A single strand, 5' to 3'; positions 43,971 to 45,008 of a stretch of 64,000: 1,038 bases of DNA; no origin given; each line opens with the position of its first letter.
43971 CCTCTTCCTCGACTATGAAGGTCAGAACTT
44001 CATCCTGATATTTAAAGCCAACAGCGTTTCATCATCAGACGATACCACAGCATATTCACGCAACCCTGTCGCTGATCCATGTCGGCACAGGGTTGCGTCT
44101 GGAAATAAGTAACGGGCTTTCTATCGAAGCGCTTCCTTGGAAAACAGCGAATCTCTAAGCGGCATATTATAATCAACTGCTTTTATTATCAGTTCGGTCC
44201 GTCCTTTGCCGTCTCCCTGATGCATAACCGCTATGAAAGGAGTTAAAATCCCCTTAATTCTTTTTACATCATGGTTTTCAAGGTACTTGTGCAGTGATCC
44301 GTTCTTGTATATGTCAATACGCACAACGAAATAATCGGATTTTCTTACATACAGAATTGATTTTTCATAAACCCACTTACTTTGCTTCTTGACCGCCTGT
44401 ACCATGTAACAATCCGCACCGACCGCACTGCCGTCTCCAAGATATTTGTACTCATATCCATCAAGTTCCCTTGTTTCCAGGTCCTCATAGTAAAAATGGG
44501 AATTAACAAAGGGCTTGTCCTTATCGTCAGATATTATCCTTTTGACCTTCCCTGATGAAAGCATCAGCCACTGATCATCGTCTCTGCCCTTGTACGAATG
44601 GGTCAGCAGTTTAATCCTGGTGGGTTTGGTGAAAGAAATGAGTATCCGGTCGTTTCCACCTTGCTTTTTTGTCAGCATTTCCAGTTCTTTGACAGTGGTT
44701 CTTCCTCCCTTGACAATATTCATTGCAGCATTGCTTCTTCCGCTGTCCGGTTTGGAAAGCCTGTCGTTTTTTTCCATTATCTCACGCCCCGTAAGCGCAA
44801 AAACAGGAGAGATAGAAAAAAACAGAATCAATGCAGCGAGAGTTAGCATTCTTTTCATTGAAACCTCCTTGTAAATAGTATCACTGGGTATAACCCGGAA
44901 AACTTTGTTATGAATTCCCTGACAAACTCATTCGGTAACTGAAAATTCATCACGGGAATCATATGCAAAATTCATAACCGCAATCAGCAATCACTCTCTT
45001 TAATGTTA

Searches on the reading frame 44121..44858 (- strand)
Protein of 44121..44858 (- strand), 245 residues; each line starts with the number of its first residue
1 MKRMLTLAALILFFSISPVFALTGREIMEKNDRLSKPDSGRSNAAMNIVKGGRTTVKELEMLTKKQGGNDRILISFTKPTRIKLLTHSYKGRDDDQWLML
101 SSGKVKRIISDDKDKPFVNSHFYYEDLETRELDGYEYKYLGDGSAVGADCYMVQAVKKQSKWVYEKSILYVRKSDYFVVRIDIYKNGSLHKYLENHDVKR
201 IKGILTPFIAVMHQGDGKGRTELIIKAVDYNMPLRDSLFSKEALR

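Call 37: search_protein_families(library=pfam, proteins=[window:44121-44858:-], max_evalue=0.001)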
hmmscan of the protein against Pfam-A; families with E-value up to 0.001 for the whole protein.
window:44121-44858:- (245 aa): 1 family
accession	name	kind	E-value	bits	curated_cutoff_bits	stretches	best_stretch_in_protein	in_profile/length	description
PF17131.11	LolA_like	-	1.1e-38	133.1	30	1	68-245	1-183/184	Outer membrane lipoprotein-sorting protein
